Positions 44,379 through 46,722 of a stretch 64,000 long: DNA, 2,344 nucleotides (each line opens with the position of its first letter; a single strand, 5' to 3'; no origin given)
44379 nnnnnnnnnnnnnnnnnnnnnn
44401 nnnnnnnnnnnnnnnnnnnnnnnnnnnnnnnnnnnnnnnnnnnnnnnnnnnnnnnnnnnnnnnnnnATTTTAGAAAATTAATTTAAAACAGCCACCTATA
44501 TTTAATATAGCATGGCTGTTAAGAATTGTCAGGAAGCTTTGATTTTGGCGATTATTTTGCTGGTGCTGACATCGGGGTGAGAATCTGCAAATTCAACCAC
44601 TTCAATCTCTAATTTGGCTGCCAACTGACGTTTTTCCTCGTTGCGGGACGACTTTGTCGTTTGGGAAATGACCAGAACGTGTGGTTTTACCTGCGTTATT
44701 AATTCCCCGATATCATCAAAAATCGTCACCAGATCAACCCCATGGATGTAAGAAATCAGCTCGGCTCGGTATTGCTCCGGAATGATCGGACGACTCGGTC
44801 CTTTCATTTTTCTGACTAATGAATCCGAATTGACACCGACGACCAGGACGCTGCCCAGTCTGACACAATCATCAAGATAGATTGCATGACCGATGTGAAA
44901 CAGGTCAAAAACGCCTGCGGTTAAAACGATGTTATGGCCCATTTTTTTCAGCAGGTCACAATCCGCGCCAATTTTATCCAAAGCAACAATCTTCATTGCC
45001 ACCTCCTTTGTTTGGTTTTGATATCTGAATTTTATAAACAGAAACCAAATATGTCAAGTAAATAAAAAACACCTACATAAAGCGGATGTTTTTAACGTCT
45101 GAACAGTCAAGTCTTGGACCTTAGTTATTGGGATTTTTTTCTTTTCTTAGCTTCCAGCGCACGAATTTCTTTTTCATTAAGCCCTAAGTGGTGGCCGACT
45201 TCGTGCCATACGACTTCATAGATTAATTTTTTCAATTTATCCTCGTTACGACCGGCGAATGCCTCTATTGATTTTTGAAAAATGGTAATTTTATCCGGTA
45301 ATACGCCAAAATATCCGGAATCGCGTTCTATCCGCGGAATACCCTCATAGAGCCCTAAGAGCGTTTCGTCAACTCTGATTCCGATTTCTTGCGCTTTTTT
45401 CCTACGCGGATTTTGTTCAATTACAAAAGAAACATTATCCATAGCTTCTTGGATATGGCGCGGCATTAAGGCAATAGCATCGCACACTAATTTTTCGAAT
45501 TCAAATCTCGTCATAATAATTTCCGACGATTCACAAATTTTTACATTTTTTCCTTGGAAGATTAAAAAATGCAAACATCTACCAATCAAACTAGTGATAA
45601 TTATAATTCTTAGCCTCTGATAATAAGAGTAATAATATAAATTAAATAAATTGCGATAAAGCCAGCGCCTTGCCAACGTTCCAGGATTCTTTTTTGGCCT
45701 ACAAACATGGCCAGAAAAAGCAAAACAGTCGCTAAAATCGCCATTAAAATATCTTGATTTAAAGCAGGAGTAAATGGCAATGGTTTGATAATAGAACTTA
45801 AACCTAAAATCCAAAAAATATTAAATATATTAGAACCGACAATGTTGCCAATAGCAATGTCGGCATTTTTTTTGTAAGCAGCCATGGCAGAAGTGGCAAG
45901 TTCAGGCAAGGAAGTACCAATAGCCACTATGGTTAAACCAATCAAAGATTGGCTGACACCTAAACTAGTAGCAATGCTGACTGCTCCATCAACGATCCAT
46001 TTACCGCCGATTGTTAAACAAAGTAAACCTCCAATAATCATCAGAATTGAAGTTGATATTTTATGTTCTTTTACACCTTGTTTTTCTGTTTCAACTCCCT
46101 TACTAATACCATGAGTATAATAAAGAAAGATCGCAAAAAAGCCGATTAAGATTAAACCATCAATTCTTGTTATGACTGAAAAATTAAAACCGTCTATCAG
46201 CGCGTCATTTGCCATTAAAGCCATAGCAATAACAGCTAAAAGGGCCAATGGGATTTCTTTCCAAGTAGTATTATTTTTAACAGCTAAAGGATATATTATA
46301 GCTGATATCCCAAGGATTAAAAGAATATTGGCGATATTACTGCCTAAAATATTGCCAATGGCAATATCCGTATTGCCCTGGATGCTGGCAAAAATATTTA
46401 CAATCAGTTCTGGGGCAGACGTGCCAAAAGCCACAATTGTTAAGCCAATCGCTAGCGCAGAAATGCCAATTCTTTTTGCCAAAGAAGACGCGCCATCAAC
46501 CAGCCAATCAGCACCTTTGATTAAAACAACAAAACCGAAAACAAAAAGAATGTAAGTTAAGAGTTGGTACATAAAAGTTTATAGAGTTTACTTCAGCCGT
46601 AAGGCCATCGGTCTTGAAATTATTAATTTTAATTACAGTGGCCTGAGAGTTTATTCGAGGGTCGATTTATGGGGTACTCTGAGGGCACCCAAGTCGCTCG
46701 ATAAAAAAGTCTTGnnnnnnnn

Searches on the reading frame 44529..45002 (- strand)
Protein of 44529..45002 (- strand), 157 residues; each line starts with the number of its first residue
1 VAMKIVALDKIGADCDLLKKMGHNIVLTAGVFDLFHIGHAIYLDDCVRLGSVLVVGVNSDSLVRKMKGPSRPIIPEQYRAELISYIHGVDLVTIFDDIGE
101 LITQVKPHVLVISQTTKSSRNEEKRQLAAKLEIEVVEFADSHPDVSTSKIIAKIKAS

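Call 4: search_protein_families(library=pfam, proteins=[window:44529-45002:-], max_evalue=1)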
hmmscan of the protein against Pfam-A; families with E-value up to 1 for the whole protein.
window:44529-45002:- (157 aa): 4 families
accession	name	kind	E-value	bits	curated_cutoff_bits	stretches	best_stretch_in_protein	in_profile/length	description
PF01467.32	CTP_transf_like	-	6e-14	52.8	21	1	27-152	1-132/133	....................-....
PF06574.18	FAD_syn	-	0.029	14.6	27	1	22-92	5-80/158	FAD synthetase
PF14357.11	DUF4404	-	0.068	14.3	27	1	117-147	38-69/83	Domain of unknown function (DUF4404)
PF13565.12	HTH_32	-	0.07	14.1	33.7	0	119-154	21-56/73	Homeodomain-like domain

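Call 51: search_protein_families(library=pfam, proteins=[window:44529-45002:-], max_evalue=0.001)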
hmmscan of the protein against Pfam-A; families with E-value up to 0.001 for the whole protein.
window:44529-45002:- (157 aa): 1 family
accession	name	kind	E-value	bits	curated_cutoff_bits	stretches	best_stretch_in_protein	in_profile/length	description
PF01467.32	CTP_transf_like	-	6e-14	52.8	21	1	27-152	1-132/133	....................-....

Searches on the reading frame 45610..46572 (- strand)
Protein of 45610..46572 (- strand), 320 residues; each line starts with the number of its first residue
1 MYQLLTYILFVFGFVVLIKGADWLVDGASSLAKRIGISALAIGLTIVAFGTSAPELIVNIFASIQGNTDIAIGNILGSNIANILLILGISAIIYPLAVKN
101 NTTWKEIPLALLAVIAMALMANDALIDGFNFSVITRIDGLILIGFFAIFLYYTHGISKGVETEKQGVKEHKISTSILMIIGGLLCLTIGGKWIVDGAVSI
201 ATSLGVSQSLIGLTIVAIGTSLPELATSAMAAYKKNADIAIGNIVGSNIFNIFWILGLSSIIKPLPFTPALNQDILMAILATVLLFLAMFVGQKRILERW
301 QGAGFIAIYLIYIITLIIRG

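Call 69: search_protein_families(library=pfam, proteins=[window:45610-46572:-], max_evalue=0.00001)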
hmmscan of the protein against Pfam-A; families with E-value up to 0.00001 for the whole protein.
window:45610-46572:- (320 aa): 1 family
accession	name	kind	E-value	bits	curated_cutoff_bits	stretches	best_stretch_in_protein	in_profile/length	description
PF01699.29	Na_Ca_ex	-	3.1e-67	225.7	24.9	2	7-152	3-148/151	Sodium/calcium exchanger protein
